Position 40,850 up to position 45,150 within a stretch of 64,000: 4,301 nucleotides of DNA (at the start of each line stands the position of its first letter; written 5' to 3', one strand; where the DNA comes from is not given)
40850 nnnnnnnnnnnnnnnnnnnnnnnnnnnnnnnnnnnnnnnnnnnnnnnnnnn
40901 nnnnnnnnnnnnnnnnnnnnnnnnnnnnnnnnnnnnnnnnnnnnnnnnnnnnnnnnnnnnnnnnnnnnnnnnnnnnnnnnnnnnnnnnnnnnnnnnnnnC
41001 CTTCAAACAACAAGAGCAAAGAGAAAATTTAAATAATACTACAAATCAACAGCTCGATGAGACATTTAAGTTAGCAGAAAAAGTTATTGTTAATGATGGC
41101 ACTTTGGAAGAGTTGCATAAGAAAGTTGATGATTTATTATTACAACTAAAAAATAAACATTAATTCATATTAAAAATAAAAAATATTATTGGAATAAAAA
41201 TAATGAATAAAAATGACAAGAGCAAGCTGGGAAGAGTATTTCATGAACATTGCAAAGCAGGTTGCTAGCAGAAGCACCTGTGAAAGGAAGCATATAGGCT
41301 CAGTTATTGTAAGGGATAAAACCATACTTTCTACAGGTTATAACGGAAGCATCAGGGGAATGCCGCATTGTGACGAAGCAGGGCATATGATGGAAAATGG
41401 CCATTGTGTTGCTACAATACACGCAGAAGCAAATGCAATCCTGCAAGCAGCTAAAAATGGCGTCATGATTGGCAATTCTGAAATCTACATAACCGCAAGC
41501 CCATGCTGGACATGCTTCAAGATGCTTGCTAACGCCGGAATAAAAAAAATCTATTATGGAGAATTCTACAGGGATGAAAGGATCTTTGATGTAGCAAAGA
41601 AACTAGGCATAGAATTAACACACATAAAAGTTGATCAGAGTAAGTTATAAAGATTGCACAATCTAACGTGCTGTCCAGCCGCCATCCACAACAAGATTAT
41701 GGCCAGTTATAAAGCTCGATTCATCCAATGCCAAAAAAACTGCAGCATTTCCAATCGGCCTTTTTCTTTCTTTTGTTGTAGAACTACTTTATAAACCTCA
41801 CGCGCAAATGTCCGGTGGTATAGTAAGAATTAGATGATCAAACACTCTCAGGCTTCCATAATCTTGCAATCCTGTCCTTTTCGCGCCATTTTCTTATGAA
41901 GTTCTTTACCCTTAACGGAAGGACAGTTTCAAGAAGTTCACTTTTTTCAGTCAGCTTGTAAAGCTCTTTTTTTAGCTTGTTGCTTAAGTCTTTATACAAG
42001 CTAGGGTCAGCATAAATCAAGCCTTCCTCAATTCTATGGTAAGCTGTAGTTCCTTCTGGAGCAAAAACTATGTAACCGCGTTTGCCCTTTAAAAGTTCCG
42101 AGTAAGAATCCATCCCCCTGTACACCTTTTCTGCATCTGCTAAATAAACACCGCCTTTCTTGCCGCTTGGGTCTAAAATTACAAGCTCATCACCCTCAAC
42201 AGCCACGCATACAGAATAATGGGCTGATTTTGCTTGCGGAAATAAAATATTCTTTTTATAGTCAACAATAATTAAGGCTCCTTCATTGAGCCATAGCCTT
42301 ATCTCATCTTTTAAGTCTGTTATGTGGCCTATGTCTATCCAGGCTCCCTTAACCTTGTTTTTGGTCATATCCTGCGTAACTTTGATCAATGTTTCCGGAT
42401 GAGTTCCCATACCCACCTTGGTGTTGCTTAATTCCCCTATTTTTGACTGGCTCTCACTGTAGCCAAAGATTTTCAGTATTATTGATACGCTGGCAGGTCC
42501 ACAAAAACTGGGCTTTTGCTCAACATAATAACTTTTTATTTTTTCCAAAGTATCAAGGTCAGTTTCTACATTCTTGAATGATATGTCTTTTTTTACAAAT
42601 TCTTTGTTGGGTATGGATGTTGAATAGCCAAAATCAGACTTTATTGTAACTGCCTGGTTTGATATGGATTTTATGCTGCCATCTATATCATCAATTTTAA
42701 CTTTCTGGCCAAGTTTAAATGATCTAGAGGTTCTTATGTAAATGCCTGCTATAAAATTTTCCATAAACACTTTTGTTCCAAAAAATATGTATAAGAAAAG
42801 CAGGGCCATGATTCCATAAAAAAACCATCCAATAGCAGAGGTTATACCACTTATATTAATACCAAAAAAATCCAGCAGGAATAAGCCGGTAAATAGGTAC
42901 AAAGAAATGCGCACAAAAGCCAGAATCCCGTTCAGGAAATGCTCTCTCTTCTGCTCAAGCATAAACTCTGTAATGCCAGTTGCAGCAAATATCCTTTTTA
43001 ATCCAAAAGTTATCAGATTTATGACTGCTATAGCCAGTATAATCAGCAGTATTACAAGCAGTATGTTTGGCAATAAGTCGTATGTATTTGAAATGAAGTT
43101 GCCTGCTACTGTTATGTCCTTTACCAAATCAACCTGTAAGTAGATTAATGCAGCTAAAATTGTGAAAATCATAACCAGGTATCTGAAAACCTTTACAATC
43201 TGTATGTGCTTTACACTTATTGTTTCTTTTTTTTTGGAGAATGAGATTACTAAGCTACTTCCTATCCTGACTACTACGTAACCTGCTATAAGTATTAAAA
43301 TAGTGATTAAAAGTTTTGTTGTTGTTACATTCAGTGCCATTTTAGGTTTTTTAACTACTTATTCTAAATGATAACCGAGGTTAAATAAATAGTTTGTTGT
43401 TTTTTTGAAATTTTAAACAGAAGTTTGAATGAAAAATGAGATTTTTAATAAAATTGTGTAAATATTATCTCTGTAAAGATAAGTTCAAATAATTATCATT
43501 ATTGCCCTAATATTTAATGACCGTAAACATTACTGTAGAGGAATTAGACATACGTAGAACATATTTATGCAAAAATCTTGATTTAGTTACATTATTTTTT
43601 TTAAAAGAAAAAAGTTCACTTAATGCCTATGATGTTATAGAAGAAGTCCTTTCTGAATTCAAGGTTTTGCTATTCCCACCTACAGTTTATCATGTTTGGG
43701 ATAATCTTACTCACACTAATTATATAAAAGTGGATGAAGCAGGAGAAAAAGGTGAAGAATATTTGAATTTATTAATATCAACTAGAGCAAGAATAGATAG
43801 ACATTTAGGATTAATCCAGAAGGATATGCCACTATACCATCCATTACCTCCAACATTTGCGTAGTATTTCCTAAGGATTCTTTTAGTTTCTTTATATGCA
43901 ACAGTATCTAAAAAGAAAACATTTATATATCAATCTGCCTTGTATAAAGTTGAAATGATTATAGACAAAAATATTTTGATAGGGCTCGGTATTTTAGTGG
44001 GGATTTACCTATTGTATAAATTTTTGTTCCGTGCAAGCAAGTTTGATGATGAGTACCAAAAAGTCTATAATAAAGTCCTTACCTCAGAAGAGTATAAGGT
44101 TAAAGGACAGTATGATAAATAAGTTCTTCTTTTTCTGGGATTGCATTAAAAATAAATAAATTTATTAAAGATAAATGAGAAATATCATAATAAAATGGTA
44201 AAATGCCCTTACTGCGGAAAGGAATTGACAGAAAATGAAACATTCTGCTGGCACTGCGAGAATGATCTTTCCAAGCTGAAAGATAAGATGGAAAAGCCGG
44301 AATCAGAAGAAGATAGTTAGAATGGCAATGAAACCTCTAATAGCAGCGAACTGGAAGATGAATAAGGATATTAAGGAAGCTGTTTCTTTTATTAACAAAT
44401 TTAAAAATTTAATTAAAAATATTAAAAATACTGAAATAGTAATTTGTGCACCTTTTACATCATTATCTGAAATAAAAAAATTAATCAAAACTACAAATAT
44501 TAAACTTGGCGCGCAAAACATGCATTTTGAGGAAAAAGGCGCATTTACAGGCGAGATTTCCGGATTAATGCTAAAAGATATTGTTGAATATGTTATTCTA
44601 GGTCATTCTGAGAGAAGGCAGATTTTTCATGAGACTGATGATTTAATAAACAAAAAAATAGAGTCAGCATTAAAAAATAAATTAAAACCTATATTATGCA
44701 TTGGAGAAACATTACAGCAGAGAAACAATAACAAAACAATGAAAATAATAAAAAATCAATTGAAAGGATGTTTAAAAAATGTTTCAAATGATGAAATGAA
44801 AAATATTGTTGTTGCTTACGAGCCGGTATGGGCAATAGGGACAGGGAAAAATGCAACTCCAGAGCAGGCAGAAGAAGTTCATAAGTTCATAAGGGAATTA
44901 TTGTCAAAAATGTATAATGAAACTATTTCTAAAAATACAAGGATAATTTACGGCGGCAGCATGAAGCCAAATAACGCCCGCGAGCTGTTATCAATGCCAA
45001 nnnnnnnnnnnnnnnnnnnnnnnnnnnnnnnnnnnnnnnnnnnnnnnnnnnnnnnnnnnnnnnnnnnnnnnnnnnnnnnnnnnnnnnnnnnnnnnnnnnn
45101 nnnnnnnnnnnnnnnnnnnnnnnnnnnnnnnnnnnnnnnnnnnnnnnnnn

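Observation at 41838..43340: MscS-type channel fused to a C39-like cysteine peptidase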

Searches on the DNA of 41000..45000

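Call 62: search_rna_families(source=window, start=41000, end=45000, threshold=evalue, max_evalue=1)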
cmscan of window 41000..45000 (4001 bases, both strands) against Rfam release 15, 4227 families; matches with E-value up to 1: 0.
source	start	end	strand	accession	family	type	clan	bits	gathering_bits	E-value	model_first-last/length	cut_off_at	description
